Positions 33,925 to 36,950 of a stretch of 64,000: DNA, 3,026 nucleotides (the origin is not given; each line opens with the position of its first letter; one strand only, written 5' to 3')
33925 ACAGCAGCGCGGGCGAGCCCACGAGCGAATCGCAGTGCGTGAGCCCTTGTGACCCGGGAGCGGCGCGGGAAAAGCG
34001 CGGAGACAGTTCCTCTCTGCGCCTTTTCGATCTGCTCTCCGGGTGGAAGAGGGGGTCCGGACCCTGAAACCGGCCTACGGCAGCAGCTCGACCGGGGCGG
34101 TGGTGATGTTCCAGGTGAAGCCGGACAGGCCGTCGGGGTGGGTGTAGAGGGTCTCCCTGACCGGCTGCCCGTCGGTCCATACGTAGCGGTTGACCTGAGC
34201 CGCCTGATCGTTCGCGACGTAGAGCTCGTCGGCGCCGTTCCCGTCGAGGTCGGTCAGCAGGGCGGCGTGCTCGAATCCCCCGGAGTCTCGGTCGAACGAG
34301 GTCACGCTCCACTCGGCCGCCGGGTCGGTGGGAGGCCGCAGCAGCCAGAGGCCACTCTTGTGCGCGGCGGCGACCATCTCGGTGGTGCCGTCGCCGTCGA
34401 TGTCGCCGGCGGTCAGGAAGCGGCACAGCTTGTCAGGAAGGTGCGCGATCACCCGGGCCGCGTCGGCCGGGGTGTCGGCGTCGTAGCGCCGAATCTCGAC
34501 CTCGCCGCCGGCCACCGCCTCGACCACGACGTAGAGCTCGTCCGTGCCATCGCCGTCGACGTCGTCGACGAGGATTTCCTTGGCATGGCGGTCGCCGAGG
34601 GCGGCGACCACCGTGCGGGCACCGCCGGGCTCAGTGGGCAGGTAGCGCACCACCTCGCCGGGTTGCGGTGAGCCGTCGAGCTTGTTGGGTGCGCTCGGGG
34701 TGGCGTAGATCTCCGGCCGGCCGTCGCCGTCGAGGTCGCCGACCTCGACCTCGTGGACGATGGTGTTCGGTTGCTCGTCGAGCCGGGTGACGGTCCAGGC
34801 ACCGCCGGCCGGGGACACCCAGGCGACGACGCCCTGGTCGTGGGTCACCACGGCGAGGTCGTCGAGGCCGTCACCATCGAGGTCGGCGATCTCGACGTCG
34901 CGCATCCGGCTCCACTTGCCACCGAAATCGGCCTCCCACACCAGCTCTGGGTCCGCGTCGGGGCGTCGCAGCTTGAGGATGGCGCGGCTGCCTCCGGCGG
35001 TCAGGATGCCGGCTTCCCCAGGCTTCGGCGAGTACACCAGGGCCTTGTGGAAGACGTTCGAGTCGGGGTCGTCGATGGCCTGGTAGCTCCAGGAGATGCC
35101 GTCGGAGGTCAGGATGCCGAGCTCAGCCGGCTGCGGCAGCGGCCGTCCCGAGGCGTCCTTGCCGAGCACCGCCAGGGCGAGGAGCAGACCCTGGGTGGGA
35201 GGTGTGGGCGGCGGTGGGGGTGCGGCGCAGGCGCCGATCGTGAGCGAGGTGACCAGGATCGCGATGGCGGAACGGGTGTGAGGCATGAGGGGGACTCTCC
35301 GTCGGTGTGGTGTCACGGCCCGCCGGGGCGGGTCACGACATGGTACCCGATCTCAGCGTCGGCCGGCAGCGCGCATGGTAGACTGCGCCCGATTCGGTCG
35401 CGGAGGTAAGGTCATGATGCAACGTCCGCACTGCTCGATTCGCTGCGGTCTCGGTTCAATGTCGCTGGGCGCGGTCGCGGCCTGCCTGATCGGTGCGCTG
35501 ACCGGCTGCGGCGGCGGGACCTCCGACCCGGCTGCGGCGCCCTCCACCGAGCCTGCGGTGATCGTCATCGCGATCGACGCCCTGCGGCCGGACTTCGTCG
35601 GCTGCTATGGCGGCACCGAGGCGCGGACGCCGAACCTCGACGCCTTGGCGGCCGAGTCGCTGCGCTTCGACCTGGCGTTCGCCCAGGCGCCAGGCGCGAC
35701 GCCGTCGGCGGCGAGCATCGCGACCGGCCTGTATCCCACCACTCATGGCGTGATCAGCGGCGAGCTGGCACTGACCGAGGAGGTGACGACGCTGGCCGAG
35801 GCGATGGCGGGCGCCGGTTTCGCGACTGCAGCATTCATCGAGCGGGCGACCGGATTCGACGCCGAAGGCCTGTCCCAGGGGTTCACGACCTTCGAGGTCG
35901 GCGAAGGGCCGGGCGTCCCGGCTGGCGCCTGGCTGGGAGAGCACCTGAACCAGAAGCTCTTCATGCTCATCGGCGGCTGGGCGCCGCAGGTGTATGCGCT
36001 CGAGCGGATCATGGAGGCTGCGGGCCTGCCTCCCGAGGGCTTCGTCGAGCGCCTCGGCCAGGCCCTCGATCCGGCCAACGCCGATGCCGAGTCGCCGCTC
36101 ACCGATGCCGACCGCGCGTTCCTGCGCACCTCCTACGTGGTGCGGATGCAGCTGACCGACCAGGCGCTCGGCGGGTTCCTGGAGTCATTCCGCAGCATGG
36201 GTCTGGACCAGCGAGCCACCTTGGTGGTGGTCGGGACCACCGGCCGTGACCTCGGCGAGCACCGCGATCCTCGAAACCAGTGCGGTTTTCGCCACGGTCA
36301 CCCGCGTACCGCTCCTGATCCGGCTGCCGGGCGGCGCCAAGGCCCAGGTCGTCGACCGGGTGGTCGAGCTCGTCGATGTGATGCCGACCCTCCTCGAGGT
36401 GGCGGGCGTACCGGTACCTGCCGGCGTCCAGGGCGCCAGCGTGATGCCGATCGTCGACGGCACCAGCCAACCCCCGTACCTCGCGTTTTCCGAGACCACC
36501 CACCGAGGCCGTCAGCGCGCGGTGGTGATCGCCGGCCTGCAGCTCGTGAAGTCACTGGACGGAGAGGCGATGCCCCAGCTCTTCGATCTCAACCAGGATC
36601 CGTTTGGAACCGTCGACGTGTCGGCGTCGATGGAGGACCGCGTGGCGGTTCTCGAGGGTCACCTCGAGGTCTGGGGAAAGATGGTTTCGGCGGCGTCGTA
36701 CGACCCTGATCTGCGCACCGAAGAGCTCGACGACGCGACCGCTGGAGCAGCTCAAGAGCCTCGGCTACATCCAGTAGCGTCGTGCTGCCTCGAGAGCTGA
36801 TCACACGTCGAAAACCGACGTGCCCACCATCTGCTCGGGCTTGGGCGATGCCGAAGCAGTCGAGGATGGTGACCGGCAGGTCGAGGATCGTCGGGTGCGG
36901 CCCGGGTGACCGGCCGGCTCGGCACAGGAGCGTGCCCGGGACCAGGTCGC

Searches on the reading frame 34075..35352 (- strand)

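Call 12: search_protein_families(library=pfam, proteins=[window:34075-35352:-])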
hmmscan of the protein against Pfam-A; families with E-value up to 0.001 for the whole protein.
window:34075-35352:- (425 aa): 3 families
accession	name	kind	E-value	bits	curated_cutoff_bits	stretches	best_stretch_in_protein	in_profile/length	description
PF13517.12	FG-GAP_3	-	1.4e-19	70.9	26.9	2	157-216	1-60/61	FG-GAP-like repeat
PF01839.29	FG-GAP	-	7.1e-14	51.8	22.1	0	313-330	5-22/37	FG-GAP repeat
PF16743.10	PliI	-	0.00021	21.4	27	0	150-180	59-89/123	Periplasmic lysozyme inhibitor of I-type lysozyme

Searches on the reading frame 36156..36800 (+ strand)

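Call 49: search_protein_families(library=pfam, proteins=[window:36156-36800:+], max_evalue=0.01)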
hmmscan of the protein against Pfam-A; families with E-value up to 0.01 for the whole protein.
window:36156-36800:+ (214 aa): 2 families
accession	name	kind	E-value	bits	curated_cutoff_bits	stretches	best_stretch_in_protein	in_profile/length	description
PF16347.10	SGSH_C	-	3.6e-13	50.4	29.3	1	45-155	12-131/154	N-sulphoglucosamine sulphohydrolase, C-terminal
PF00884.28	Sulfatase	-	6.5e-05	22.8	25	1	49-85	265-301/301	Sulfatase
